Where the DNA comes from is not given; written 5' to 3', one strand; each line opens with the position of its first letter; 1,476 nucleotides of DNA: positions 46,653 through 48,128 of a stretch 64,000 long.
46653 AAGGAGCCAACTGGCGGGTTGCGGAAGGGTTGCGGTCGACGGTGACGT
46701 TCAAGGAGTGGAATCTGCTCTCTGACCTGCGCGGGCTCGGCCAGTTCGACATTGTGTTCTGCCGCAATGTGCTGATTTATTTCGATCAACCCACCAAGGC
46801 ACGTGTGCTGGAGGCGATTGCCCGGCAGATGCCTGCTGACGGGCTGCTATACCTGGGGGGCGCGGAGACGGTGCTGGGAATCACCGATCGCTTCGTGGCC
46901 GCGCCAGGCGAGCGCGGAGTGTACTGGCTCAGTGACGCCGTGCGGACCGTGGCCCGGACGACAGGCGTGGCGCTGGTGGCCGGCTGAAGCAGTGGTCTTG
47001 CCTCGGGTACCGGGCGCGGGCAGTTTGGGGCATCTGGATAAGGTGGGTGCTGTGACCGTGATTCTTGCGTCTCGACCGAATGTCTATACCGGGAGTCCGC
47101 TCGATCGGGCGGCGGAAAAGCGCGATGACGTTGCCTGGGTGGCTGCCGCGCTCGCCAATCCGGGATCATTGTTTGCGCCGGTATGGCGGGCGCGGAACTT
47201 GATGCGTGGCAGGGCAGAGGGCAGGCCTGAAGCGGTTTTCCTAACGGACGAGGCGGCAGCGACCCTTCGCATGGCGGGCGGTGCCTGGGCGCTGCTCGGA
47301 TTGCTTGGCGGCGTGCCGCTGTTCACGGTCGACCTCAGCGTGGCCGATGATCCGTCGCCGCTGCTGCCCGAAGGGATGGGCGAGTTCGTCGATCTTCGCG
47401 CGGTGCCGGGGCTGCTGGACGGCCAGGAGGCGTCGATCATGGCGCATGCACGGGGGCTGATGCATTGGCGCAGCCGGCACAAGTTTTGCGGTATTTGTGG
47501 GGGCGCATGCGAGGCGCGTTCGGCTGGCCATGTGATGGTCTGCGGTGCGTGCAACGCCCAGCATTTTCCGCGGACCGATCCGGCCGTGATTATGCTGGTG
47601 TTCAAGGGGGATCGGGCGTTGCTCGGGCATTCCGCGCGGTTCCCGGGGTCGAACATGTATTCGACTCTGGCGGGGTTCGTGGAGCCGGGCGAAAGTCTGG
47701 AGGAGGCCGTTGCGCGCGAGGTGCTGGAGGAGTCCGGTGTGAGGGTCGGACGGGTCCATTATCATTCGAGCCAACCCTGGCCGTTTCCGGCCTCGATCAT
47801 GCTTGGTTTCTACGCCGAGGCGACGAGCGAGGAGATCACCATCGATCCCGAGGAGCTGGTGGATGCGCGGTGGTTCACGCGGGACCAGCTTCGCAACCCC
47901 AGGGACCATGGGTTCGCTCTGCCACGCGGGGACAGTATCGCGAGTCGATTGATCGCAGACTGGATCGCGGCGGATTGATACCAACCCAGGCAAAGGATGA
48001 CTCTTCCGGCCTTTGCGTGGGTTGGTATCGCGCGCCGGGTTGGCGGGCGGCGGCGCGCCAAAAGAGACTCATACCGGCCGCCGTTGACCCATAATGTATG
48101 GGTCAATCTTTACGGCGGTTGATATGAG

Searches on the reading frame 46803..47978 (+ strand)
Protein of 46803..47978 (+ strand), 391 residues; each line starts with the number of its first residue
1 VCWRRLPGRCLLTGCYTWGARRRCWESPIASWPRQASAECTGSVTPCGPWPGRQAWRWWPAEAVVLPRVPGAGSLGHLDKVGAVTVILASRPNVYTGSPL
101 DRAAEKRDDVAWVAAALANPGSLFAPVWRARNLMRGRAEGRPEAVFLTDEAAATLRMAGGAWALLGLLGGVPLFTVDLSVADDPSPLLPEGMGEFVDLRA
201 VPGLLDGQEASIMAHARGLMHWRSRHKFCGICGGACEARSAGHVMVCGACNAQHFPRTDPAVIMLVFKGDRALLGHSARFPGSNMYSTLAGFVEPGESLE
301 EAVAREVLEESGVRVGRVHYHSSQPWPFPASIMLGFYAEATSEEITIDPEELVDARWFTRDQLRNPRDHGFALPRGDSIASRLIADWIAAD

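Call 6: search_protein_families(library=pfam, proteins=[window:46803-47978:+], max_evalue=1)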
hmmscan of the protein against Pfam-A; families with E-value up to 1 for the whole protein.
window:46803-47978:+ (391 aa): 3 families
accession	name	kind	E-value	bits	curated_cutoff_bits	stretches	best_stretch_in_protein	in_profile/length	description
PF00293.34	NUDIX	-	2.8e-20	73.1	21.1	1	259-366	3-120/134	NUDIX domain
PF09296.17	NUDIX-like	-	1.3e-11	45.5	22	1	122-222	2-96/96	NADH pyrophosphatase-like rudimentary NUDIX domain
PF09297.16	Zn_ribbon_NUD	-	5.6e-07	29.6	24.8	1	224-255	1-32/32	NADH pyrophosphatase zinc ribbon domain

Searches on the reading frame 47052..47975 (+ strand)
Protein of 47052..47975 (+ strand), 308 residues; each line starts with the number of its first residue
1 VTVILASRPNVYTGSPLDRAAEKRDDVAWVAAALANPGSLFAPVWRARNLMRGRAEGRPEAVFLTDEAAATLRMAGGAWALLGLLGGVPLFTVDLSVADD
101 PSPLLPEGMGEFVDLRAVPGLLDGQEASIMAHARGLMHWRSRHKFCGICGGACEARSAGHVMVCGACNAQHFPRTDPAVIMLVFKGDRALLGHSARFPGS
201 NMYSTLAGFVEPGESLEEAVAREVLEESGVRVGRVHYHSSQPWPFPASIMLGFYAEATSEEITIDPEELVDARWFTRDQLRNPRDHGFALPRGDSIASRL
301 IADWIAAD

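Call 15: find_homologous_proteins(query=window:47052-47975:+, max_evalue=1e-30)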
Query window:47052-47975:+ (308 aa): 7993 proteins with E <= 1e-30 among 8000 candidates; the best 120 are listed.
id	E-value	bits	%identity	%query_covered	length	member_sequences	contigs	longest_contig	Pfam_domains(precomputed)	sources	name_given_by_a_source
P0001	7.5e-206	700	100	100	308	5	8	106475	PF09296.18,PF09297.17,PF00293.35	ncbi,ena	-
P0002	2.8e-182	623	88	100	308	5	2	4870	PF09296.18,PF09297.17,PF00293.35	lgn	-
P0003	3.5e-181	619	88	100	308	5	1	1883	PF09296.18,PF09297.17,PF00293.35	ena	-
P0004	1.5e-180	617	87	100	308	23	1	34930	PF09296.18,PF00293.35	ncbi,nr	ncbi:MAG: NAD(+) diphosphatase [Alphaproteobacteria bacterium]|nr:NAD(+) diphosphatase [Alphaproteob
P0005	3.6e-179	613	87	100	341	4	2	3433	PF09296.18,PF09297.17,PF00293.35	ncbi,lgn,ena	-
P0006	8.0e-177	605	86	100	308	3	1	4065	PF09296.18,PF09297.17,PF00293.35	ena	-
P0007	1.5e-176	604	85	99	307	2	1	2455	PF09296.18,PF09297.17,PF00293.35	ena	-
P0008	3.5e-176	603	86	100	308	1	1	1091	PF09296.18,PF00293.35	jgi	jgi:NAD+ diphosphatase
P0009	1.7e-175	601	85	100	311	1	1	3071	PF09296.18,PF09297.17,PF00293.35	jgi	jgi:NAD+ diphosphatase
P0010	4.3e-175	599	85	100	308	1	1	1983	PF09296.18,PF09297.17,PF00293.35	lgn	-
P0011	9.8e-175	598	85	100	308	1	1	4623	PF09296.18,PF09297.17,PF00293.35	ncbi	-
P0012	5.6e-174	596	85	100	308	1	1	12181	PF09296.18,PF09297.17,PF00293.35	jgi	jgi:NAD+ diphosphatase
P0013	3.1e-173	593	85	100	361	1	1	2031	PF09296.18,PF09297.17,PF00293.35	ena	-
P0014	4.9e-162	557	79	100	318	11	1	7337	PF09296.18,PF09297.17,PF00293.35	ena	-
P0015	1.2e-156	539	76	100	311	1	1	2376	PF09296.18,PF09297.17,PF00293.35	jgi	-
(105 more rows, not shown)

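Call 16: find_encoding_contigs(protein=P0004, flank=4000, max_places=3)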
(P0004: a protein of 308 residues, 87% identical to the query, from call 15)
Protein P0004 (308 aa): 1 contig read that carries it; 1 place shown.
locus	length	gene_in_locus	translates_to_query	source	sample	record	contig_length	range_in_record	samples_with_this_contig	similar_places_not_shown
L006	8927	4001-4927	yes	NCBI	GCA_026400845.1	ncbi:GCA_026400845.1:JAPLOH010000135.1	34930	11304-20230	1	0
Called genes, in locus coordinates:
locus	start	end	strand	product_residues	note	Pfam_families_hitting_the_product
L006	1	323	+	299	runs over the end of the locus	PF14336:GLUCM-like_C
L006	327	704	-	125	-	PF04237:YjbR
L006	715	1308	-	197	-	PF21176:RecR_HhH, PF02132:RecR_ZnF (weak), PF13662:Toprim_4, PF21175:RecR_C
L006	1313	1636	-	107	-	PF02575:YbaB_DNA_bd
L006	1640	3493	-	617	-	PF13177:DNA_pol3_delta2, PF00004:AAA, PF13401:AAA_22 (faint), PF22608:DNAX_ATPase_lid, PF12169:DNA_pol3_gamma3, PF12362:DUF3646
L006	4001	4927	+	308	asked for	PF09296:NUDIX-like, PF00293:NUDIX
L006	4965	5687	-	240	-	PF00081:Sod_Fe_N, PF02777:Sod_Fe_C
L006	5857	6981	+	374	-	PF00712:DNA_pol3_beta, PF02767:DNA_pol3_beta_2, PF02768:DNA_pol3_beta_3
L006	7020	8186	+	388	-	PF02463:SMC_N, PF13476:AAA_23 (weak), PF13304:AAA_21 (weak)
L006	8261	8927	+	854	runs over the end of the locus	PF02518:HATPase_c, PF00204:DNA_gyraseB, PF01751:Toprim, PF21249:GyrB_hook (weak), PF00986:DNA_gyraseB_C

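Call 17: find_encoding_contigs(protein=P0002, flank=4000, max_places=3)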
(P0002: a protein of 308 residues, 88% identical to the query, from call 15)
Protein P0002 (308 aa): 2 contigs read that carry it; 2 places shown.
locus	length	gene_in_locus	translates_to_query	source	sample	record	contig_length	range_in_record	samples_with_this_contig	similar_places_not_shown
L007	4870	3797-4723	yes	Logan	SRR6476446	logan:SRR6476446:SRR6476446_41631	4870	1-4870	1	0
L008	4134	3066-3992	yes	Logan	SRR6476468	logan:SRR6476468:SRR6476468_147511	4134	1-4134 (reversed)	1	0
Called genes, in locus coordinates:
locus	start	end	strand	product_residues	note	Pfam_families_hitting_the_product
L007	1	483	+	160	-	?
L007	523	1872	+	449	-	PF12390:Se-cys_synth_N (weak), PF03841:SelA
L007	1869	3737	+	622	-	PF00009:GTP_EFTU, PF01926:MMR_HSR1, PF03144:GTP_EFTU_D2, PF25461:Beta-barrel_SelB, PF09106:WHD_2nd_SelB, PF09107:WHD_3rd_SelB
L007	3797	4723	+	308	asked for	PF09296:NUDIX-like, PF09297:Zn_ribbon_NUD, PF00293:NUDIX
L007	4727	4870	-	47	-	?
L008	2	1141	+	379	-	?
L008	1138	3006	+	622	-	PF00009:GTP_EFTU, PF01926:MMR_HSR1, PF03144:GTP_EFTU_D2, PF25461:Beta-barrel_SelB, PF09106:WHD_2nd_SelB, PF09107:WHD_3rd_SelB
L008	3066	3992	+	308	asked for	PF09296:NUDIX-like, PF09297:Zn_ribbon_NUD, PF00293:NUDIX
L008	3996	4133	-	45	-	?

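Call 18: find_encoding_contigs(protein=P0012, flank=4000, max_places=3)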
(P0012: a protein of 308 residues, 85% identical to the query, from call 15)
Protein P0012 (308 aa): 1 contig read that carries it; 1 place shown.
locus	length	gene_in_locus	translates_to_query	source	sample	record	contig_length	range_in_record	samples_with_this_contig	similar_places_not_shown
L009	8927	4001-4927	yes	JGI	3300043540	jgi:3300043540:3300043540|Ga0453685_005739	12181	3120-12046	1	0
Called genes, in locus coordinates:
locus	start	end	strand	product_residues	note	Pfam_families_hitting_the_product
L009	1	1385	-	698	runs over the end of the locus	PF20256:MoCoBD_2, PF02738:MoCoBD_1, PF20256:MoCoBD_2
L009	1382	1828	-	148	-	PF00111:Fer2 (weak), PF01799:Fer2_2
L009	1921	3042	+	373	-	PF00296:Bac_luciferase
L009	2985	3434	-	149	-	-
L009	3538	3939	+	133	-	PF02826:2-Hacid_dh_C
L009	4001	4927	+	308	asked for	PF09296:NUDIX-like, PF09297:Zn_ribbon_NUD (weak), PF00293:NUDIX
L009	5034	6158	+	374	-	PF00712:DNA_pol3_beta, PF02767:DNA_pol3_beta_2, PF02768:DNA_pol3_beta_3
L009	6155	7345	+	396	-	PF02463:SMC_N, PF13476:AAA_23 (weak), PF13555:AAA_29 (faint), PF13304:AAA_21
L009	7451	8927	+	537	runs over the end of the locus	?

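Call 35: find_encoding_contigs(protein=P0005, flank=3000, max_places=3)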
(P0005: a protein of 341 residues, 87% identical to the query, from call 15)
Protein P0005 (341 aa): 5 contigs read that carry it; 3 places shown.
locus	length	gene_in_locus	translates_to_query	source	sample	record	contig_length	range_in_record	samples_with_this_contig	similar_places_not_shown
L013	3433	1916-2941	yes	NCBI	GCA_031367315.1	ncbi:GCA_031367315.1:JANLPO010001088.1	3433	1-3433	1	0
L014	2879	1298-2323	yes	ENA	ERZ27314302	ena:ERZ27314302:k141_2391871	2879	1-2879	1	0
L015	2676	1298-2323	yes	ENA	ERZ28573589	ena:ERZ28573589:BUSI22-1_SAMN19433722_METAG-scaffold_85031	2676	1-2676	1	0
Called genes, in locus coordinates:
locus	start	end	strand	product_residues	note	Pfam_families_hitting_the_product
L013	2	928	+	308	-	?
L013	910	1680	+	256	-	PF00005:ABC_tran, PF13304:AAA_21 (faint)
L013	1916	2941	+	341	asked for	PF09296:NUDIX-like, PF09297:Zn_ribbon_NUD (weak), PF00293:NUDIX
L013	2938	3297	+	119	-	PF00872:Transposase_mut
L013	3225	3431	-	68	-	?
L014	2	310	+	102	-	?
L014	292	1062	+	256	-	PF00005:ABC_tran, PF13304:AAA_21 (faint)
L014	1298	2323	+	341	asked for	PF09296:NUDIX-like, PF09297:Zn_ribbon_NUD (weak), PF00293:NUDIX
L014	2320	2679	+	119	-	PF00872:Transposase_mut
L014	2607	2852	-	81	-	-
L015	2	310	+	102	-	?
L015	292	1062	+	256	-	PF00005:ABC_tran, PF13304:AAA_21 (faint)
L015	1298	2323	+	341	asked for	PF09296:NUDIX-like, PF09297:Zn_ribbon_NUD (weak), PF00293:NUDIX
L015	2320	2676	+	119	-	PF00872:Transposase_mut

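Call 36: find_encoding_contigs(protein=P0006, flank=3000, max_places=3)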
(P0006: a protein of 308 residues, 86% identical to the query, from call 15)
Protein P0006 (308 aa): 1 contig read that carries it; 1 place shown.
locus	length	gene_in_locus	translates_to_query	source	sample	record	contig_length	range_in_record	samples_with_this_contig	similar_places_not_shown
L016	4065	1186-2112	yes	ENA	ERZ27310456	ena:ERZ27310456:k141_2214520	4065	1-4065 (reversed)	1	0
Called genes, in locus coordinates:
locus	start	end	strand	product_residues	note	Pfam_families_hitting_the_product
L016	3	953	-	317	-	?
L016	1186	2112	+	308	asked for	PF09296:NUDIX-like, PF09297:Zn_ribbon_NUD, PF00293:NUDIX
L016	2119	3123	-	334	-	PF19300:BPD_transp_1_N (weak), PF00528:BPD_transp_1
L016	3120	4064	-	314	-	?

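Call 37: find_encoding_contigs(protein=P0011, flank=3000, max_places=3)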
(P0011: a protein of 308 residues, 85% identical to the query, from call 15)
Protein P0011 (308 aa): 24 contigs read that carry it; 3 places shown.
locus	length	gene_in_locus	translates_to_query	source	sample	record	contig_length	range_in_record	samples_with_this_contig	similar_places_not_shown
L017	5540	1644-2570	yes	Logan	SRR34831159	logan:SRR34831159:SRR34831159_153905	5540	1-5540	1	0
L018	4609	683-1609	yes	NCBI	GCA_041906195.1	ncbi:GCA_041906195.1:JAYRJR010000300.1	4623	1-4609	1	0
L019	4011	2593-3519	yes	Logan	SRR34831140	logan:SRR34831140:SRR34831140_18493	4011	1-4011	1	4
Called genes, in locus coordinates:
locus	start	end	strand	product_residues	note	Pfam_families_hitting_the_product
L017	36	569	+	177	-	-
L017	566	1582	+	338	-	-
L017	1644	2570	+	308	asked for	PF09296:NUDIX-like, PF09297:Zn_ribbon_NUD (weak), PF00293:NUDIX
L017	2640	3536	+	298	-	PF00528:BPD_transp_1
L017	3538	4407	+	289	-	PF00528:BPD_transp_1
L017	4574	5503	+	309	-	PF01073:3Beta_HSD, PF01370:Epimerase, PF02719:Polysacc_synt_2, PF04321:RmlD_sub_bind, PF05368:NmrA (weak), PF07993:NAD_binding_4 (faint), PF13460:NAD_binding_10, PF16363:GDP_Man_Dehyd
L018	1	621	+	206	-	?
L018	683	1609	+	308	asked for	PF09296:NUDIX-like, PF09297:Zn_ribbon_NUD (weak), PF00293:NUDIX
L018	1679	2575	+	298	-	PF00528:BPD_transp_1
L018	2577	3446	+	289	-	PF00528:BPD_transp_1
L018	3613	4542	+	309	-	PF01073:3Beta_HSD, PF01370:Epimerase, PF02719:Polysacc_synt_2, PF04321:RmlD_sub_bind, PF05368:NmrA (weak), PF07993:NAD_binding_4 (faint), PF13460:NAD_binding_10, PF16363:GDP_Man_Dehyd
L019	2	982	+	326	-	?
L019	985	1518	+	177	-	-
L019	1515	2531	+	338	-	-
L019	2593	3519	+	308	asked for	PF09296:NUDIX-like, PF09297:Zn_ribbon_NUD (weak), PF00293:NUDIX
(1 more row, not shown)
